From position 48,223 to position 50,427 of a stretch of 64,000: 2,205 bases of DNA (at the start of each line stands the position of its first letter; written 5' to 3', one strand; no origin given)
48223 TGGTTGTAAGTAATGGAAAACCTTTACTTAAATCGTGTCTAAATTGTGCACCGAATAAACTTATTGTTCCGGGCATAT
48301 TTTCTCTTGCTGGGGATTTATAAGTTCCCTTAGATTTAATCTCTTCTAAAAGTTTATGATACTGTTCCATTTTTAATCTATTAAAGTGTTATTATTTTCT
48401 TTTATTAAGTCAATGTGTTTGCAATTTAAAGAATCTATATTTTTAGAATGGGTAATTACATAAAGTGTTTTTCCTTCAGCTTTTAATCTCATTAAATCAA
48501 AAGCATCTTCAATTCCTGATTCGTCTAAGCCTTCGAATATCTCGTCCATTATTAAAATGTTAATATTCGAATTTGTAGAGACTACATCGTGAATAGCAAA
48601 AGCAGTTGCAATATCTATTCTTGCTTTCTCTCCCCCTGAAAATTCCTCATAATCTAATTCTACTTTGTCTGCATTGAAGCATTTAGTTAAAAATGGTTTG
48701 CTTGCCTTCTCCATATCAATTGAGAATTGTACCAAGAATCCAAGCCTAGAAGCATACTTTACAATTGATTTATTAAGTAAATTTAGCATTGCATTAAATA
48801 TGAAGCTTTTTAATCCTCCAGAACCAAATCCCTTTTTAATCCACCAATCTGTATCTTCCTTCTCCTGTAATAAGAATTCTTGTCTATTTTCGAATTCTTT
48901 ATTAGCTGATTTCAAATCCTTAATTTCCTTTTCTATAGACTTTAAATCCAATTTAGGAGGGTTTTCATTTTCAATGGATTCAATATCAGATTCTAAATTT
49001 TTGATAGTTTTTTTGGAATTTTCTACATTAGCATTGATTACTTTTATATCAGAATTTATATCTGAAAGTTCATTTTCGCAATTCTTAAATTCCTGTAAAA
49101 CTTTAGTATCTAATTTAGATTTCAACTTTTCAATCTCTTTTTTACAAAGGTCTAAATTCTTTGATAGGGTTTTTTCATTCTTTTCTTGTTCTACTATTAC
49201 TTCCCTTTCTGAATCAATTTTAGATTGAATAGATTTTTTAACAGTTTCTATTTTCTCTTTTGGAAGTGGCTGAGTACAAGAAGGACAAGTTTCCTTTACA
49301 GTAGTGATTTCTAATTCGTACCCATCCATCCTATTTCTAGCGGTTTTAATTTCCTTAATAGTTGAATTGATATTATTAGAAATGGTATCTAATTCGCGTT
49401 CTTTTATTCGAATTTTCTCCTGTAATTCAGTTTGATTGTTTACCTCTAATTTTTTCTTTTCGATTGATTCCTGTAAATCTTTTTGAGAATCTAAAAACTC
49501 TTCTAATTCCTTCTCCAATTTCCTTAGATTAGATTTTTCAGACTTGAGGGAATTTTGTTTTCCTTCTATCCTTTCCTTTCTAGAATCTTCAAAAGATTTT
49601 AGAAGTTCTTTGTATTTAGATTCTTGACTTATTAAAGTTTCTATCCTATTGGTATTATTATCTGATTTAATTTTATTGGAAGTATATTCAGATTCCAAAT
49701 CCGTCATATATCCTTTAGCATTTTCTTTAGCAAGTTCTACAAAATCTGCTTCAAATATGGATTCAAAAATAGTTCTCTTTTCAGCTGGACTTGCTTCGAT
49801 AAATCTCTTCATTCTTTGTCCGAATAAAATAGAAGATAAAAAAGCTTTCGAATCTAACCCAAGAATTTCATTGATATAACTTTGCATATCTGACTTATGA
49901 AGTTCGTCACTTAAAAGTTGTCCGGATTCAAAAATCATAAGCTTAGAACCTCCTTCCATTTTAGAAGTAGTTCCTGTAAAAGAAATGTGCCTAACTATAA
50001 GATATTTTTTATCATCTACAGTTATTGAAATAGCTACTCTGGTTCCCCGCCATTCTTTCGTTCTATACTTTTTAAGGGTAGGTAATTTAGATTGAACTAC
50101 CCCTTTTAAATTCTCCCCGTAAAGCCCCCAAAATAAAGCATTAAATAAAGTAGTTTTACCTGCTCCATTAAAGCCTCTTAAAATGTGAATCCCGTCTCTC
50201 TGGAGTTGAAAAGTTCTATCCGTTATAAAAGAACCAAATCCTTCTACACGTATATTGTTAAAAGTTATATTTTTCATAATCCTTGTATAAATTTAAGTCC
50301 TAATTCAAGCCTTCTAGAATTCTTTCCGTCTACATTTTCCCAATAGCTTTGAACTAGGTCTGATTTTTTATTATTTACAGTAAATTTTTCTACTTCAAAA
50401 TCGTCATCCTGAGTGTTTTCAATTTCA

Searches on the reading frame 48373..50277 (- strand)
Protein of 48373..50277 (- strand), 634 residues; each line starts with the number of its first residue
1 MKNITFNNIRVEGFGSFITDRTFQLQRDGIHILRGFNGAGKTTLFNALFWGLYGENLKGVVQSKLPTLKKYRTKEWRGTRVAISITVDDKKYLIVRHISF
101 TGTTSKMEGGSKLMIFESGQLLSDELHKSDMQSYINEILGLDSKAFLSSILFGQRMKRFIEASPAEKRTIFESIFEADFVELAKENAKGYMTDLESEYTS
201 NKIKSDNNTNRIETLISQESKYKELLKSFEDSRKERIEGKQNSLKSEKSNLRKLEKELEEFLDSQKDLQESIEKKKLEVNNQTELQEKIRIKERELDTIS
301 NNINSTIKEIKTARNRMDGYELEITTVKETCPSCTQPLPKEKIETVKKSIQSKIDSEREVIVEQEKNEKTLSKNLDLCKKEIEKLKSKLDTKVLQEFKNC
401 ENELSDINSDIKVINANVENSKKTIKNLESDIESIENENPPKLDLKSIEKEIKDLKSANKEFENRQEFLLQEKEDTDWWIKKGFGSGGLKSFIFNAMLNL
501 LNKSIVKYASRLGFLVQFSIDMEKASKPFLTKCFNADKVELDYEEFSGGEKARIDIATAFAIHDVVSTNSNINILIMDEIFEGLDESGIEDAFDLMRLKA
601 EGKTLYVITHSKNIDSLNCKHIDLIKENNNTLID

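Call 12: search_protein_families(library=pfam, proteins=[window:48373-50277:-], max_evalue=0.01)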
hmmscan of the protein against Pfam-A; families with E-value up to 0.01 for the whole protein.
window:48373-50277:- (634 aa): 12 families
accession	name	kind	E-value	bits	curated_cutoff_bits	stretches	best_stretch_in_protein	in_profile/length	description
PF13476.12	AAA_23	-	5.6e-09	37.4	27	1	9-310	2-200/201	AAA domain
PF13558.12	SbcC_Walker_B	-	1.4e-06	28.9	27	1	539-597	26-89/90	SbcC/RAD50-like, Walker B motif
PF13175.12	AAA_15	-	4.1e-06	27.1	32.1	1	7-286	4-287/374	AAA ATPase domain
PF00005.33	ABC_tran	-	2.2e-05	25.5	25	1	20-64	3-45/137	ABC transporter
PF04423.19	Rad50_zn_hook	-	5.5e-05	23.3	24.3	1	322-359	13-50/52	Rad50 zinc hook motif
PF13514.12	AAA_27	-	0.00022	21.3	22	1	6-54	3-52/206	AAA domain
PF03462.23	PCRF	-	0.00062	20.1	24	1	379-517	2-138/194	PCRF domain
PF13555.12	AAA_29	-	0.00066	19.8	27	1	14-53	9-47/61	P-loop containing region of AAA domain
PF13304.12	AAA_21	-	0.0012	19.4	27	0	32-50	3-21/304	AAA domain, putative AbiEii toxin, Type IV TA system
PF04513.17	Baculo_PEP_C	-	0.0013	19.2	38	1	347-439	29-122/140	Baculovirus polyhedron envelope protein, PEP, C terminus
PF24627.1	PUMA_CC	-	0.0045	17.4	30.1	1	369-439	4-73/74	PUMA coiled-coil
PF02463.25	SMC_N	-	0.0064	16.4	40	0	7-618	3-205/220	RecF/RecN/SMC N terminal domain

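Call 84: find_homologous_proteins(query=window:48373-50277:-, max_evalue=1e-20)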
Query window:48373-50277:- (634 aa): 48 proteins with E <= 1e-20 among 8000 candidates.
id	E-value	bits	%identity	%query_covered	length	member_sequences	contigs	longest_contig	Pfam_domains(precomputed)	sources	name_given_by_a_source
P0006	0.0e+0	1293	95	100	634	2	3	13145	PF00005.34,PF13175.13,PF13476.13,PF13558.13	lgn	-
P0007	8.5e-197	674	53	100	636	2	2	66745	PF13476.13,PF13558.13,PF27605.1,PF02463.26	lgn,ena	-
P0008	9.2e-165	568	49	100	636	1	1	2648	PF13476.13,PF13558.13,PF02463.26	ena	-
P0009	2.0e-164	567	46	100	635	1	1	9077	PF00005.34,PF13476.13,PF13558.13,PF02463.26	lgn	-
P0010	1.2e-162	561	45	100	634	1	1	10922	PF13476.13,PF02463.26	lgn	-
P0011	2.5e-160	553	47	100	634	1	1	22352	PF13476.13,PF02463.26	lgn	-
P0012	9.2e-160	551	46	100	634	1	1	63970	PF00005.34,PF13476.13,PF13555.13,PF02463.26,PF13304.13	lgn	-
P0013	4.0e-126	440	39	99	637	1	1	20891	PF00005.34,PF13476.13,PF13558.13,PF13555.13,PF02463.26,PF13166.13,PF13304.13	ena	-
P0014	1.4e-125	438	39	99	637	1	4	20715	PF00005.34,PF13476.13,PF13558.13,PF13555.13,PF02463.26,PF13166.13,PF13304.13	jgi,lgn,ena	-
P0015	6.9e-125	436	40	99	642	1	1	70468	PF00005.34,PF13476.13,PF13558.13,PF02463.26,PF13304.13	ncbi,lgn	-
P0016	3.9e-123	430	39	100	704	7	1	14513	PF00005.34,PF13476.13,PF13558.13,PF02463.26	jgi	jgi:DNA repair exonuclease SbcCD ATPase subunit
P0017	4.5e-123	430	38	98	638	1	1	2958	PF13476.13,PF13558.13,PF02463.26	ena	-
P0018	6.2e-123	430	41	99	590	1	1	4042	PF13514.13,PF00005.34,PF13476.13,PF13558.13,PF02463.26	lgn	-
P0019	9.5e-123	429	39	100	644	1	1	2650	PF00005.34,PF13476.13,PF13558.13,PF02463.26,PF13304.13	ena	-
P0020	1.3e-122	429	39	100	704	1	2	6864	PF00005.34,PF13476.13,PF13558.13,PF02463.26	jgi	jgi:DNA repair exonuclease SbcCD ATPase subunit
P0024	3.5e-120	421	40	98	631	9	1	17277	PF00005.34,PF13476.13,PF13558.13,PF02463.26,PF13166.13,PF13304.13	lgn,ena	-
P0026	2.1e-118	415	38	100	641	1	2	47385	PF00005.34,PF13476.13,PF13558.13,PF02463.26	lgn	-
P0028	1.8e-117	412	38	100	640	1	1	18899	PF00005.34,PF13476.13,PF13558.13,PF02463.26,PF13304.13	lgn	-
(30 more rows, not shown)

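Call 85: find_encoding_contigs(protein=P0007, flank=9000, max_places=2)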
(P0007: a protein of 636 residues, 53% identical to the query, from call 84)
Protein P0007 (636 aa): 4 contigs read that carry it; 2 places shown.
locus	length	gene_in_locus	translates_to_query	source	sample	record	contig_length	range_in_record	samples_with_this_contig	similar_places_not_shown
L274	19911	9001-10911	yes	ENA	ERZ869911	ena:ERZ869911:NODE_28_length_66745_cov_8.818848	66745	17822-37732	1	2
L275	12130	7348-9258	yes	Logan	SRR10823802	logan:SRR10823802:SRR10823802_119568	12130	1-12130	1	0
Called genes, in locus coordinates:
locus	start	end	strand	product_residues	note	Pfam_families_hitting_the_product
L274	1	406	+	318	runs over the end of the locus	-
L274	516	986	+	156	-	PF05772:NinB (weak)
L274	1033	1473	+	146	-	PF11753:DUF3310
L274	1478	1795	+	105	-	-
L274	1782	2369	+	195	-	-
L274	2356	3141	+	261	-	PF00303:Thymidylat_synt (faint)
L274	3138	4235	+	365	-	PF00145:DNA_methylase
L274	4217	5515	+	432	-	PF13537:GATase_7 (faint), PF00733:Asn_synthase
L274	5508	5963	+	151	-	PF00383:dCMP_cyt_deam_1, PF14437:MafB19-deam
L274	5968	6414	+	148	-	PF00692:dUTPase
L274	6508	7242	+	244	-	-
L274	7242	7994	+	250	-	PF02739:5_3_exonuc_N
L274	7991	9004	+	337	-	PF00149:Metallophos, PF12850:Metallophos_2 (faint)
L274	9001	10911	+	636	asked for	PF02463:SMC_N, PF13476:AAA_23, PF27605:ODF2_C (weak), PF13558:SbcC_Walker_B (weak)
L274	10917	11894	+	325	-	PF00154:RecA_N, PF08423:Rad51, PF06745:ATPase (faint), PF27531:MT3502_N (weak), PF21096:RecA_C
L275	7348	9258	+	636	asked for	PF02463:SMC_N, PF13476:AAA_23, PF27605:ODF2_C (weak), PF13558:SbcC_Walker_B (weak)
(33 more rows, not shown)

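Call 86: find_encoding_contigs(protein=P0012, flank=9000, max_places=2)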
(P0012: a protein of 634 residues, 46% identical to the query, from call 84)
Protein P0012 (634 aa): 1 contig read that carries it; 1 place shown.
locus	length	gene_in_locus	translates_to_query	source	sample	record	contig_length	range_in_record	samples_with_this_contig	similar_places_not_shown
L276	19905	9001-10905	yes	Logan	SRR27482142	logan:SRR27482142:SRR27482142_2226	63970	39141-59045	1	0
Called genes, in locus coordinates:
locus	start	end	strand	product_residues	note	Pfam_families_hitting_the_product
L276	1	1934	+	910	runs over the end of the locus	PF01612:DNA_pol_A_exo1, PF00476:DNA_pol_A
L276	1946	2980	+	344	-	-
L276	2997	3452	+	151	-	-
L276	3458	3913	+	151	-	PF08761:dUTPase_2 (faint)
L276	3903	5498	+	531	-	PF02543:Carbam_trans_N, PF16861:Carbam_trans_C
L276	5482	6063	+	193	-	PF13521:AAA_28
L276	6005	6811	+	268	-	PF00303:Thymidylat_synt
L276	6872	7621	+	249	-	PF02739:5_3_exonuc_N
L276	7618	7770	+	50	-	-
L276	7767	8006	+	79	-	-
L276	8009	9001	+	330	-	PF00149:Metallophos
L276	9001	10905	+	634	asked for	PF00005:ABC_tran (faint), PF02463:SMC_N, PF13476:AAA_23, PF13555:AAA_29 (weak), PF13304:AAA_21 (faint)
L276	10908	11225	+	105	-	-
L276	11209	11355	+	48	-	-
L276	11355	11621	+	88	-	-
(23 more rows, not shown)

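Call 87: find_encoding_contigs(protein=P0011, flank=9000, max_places=2)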
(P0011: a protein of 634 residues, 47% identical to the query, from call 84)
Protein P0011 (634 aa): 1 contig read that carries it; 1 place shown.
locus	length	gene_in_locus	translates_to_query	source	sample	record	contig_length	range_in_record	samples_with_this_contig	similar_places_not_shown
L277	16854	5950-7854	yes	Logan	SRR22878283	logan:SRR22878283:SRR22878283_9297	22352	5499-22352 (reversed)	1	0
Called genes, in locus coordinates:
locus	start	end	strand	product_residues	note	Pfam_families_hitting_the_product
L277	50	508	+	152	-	-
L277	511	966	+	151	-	PF08761:dUTPase_2 (faint)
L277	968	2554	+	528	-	PF02543:Carbam_trans_N, PF16861:Carbam_trans_C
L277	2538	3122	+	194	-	PF13521:AAA_28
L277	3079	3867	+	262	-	PF00303:Thymidylat_synt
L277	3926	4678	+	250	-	PF02739:5_3_exonuc_N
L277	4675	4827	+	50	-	-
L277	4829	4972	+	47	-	-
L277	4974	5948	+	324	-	PF00149:Metallophos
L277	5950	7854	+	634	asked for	PF02463:SMC_N (weak), PF13476:AAA_23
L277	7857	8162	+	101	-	-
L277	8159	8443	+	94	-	-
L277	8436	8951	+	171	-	-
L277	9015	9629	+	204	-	PF01520:Amidase_3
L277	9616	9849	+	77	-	-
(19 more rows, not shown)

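Call 93: find_encoding_contigs(protein=P0028, flank=9000, max_places=1)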
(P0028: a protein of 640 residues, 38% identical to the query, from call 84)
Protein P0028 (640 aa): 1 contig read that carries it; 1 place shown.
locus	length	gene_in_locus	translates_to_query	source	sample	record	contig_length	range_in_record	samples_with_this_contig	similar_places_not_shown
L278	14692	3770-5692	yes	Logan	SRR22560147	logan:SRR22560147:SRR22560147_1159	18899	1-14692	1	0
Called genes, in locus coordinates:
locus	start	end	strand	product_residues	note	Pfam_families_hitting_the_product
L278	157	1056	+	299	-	-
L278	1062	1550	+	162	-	-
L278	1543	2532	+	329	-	PF00149:Metallophos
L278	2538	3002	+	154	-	PF14902:DUF4494 (weak)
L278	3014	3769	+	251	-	PF17762:HTH_ParB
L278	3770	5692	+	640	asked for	PF00005:ABC_tran (faint), PF02463:SMC_N (faint), PF13476:AAA_23, PF13304:AAA_21 (faint), PF13558:SbcC_Walker_B (weak)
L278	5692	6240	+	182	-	PF24608:PDDEXK_15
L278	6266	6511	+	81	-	-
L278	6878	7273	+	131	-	PF13456:RVT_3 (weak)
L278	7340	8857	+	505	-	PF05970:PIF1, PF13604:AAA_30, PF01443:Viral_helicase1 (faint), PF05127:NAT10_TcmA_helicase, PF09848:SLFN-g3_helicase (weak), PF13245:AAA_19, PF13401:AAA_22 (weak), PF13538:UvrD_C_2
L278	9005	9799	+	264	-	-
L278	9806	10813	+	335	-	-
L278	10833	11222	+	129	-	PF10902:WYL_2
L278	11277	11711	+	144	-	PF22751:DUF488-N3a, PF04343:DUF488 (weak)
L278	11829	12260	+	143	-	-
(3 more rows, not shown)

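Call 94: find_encoding_contigs(protein=P0026, flank=9000, max_places=1)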
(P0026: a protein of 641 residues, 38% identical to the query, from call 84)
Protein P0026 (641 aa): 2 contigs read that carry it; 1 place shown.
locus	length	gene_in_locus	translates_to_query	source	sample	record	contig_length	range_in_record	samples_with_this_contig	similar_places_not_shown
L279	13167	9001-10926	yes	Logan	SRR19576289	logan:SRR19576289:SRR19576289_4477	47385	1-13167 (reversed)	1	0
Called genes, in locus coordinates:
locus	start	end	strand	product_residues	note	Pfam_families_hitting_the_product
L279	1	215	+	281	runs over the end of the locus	-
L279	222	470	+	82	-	-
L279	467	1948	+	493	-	PF21241:UvsW_N (faint), PF00271:Helicase_C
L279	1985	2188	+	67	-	-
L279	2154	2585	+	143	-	-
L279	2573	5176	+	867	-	PF03167:UDG (weak), PF01612:DNA_pol_A_exo1, PF00476:DNA_pol_A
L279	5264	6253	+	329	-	-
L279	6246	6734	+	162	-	-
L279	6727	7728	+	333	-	PF00149:Metallophos, PF12850:Metallophos_2 (weak)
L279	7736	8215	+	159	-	PF14902:DUF4494 (faint)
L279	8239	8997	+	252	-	PF02195:ParB_N (weak), PF17762:HTH_ParB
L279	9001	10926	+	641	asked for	PF00005:ABC_tran (faint), PF13476:AAA_23 (faint), PF02463:SMC_N (weak), PF13558:SbcC_Walker_B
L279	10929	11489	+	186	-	PF24608:PDDEXK_15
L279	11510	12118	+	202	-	PF01520:Amidase_3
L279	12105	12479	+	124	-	-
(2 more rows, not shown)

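Call 95: find_encoding_contigs(protein=P0024, flank=9000, max_places=1)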
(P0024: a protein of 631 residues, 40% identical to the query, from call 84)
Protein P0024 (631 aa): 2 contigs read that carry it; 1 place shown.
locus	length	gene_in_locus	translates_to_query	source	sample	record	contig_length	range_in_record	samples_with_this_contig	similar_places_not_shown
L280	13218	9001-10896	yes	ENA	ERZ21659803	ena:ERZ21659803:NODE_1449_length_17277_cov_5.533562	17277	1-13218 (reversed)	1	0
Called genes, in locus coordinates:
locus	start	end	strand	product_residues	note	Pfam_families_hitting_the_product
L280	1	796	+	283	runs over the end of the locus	-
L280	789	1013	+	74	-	-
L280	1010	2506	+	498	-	PF21241:UvsW_N (weak), PF04851:ResIII, PF00271:Helicase_C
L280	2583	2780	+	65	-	-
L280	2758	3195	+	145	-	-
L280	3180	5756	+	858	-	PF03167:UDG, PF01612:DNA_pol_A_exo1, PF00476:DNA_pol_A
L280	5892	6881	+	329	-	-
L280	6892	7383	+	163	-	-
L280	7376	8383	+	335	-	PF00149:Metallophos, PF12850:Metallophos_2 (weak)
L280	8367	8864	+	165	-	-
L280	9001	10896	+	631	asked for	PF00005:ABC_tran (faint), PF02463:SMC_N (weak), PF13166:AAA_13 (faint), PF13476:AAA_23 (faint), PF13304:AAA_21 (faint), PF13558:SbcC_Walker_B (weak)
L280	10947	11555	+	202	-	PF24608:PDDEXK_15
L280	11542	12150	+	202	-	PF01520:Amidase_3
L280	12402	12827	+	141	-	-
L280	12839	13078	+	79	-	-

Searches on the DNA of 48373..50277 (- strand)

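Call 88: search_with_rna_model(model_id=R1, sources=[L274, L275, L276, L277, L151], max_evalue=1)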
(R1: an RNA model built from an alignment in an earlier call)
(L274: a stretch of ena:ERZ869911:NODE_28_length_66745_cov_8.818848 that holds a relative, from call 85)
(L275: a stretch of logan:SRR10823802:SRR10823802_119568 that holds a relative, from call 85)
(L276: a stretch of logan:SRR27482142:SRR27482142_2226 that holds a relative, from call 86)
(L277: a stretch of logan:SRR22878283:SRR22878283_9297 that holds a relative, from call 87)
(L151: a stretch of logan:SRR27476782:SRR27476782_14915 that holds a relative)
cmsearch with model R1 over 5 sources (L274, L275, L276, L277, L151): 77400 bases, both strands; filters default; matches with E-value up to 1: 3.
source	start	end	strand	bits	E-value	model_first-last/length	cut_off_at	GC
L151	5112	5182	+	22.1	0.00045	1-74/74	no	0.54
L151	5034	5105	+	18.2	0.0064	1-74/74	no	0.47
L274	416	502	+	15.8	0.033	1-74/74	no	0.56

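Call 91: search_rna_families(source=L274, start=300, end=620, threshold=evalue, max_evalue=10, show_alignments=2)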
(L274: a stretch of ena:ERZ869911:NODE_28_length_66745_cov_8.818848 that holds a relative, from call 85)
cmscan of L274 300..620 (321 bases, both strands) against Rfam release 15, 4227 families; matches with E-value up to 10: 4.
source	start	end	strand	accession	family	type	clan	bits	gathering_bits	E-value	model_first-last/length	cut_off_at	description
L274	416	501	+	RF01852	tRNA-Sec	Gene; tRNA;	CL00001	19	47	0.24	1-91/91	no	Selenocysteine transfer RNA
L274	479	493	-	RF04351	Plastid-psbl-rps4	Cis-reg;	-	16.9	68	0.54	10-24/53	no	Plastid-psbl-rps4 3UTR RNA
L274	353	390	-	RF02822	Srn266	Gene; sRNA;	-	15.8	63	4.1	69-106/112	no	Streptococcus RNA 266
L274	455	533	-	RF02415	rliG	Gene; sRNA;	-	10.3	55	8.2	67-157/267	no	Listeria sRNA rliG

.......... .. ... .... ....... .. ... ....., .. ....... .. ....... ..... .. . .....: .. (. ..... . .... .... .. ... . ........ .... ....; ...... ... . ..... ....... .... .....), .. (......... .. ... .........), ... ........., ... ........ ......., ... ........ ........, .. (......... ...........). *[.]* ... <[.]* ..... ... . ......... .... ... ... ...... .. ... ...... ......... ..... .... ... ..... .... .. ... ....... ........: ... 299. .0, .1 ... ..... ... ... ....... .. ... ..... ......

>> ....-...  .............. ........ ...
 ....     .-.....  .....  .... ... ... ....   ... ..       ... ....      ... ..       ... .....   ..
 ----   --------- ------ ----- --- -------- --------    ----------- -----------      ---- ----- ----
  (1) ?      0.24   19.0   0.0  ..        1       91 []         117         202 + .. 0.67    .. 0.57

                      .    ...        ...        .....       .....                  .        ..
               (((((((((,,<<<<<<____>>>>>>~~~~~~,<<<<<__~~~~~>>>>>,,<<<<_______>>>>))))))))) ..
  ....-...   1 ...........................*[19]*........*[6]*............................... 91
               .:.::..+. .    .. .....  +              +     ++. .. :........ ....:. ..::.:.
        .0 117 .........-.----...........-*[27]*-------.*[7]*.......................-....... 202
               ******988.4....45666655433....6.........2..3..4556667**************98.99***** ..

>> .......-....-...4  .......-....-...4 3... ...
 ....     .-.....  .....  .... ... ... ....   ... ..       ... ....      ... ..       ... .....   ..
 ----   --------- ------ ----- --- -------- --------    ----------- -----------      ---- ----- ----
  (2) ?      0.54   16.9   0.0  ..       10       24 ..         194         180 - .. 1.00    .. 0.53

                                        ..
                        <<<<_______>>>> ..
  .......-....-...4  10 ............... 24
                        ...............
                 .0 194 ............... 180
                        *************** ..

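Call 96: search_with_rna_model(model_id=R1, sources=[L278, L279, L280], max_evalue=1, show_alignments=4)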
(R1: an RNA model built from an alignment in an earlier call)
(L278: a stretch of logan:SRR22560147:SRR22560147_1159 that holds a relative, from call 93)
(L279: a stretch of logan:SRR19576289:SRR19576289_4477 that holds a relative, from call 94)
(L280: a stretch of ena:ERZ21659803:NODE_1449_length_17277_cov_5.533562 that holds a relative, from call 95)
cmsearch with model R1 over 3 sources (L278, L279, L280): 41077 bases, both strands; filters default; matches with E-value up to 1: 1.
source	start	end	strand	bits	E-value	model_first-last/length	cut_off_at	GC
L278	6747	6815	+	24.7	4.2e-05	1-74/74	no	0.49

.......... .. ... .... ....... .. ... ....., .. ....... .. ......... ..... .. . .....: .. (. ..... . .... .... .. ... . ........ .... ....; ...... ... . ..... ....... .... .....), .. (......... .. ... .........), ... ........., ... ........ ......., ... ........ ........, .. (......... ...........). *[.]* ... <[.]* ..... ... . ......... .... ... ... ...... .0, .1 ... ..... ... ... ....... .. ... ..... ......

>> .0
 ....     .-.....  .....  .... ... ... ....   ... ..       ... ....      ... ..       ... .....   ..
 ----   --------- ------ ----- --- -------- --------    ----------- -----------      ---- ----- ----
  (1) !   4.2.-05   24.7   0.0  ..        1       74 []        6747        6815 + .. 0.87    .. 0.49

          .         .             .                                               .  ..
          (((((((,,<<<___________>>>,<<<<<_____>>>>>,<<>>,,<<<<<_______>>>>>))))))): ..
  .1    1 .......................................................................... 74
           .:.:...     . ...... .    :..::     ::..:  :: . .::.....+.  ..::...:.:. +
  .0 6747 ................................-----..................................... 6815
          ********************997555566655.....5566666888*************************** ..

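Call 99: search_rna_families(source=L278, start=6450, end=6950, threshold=evalue, max_evalue=10, show_alignments=2)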
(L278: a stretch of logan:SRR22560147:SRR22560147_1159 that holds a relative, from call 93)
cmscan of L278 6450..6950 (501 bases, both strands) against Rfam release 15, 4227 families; matches with E-value up to 10: 5.
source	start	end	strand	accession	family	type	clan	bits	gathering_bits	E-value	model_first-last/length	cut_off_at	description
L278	6747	6815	+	RF00005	tRNA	Gene; tRNA;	CL00001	39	29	8.2e-07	1-71/71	no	tRNA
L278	6613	6693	+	RF00314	snoZ182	Gene; snRNA; snoRNA; CD-box;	-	19.8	80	0.4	1-92/92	no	Small nucleolar RNA Z182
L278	6862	6902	-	RF03568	mir-3204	Gene; miRNA;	-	17.2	90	1.3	1-75/75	no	mir-3204 microRNA precursor family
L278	6748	6815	-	RF04354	Plastid-ycf2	Cis-reg;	-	16.9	65.7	1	1-75/75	no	Plastid-ycf2 5UTR RNA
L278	6756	6822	-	RF01123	sR35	Gene; snRNA; snoRNA; CD-box;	-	10.8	60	5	1-57/57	no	Small nucleolar RNA sR35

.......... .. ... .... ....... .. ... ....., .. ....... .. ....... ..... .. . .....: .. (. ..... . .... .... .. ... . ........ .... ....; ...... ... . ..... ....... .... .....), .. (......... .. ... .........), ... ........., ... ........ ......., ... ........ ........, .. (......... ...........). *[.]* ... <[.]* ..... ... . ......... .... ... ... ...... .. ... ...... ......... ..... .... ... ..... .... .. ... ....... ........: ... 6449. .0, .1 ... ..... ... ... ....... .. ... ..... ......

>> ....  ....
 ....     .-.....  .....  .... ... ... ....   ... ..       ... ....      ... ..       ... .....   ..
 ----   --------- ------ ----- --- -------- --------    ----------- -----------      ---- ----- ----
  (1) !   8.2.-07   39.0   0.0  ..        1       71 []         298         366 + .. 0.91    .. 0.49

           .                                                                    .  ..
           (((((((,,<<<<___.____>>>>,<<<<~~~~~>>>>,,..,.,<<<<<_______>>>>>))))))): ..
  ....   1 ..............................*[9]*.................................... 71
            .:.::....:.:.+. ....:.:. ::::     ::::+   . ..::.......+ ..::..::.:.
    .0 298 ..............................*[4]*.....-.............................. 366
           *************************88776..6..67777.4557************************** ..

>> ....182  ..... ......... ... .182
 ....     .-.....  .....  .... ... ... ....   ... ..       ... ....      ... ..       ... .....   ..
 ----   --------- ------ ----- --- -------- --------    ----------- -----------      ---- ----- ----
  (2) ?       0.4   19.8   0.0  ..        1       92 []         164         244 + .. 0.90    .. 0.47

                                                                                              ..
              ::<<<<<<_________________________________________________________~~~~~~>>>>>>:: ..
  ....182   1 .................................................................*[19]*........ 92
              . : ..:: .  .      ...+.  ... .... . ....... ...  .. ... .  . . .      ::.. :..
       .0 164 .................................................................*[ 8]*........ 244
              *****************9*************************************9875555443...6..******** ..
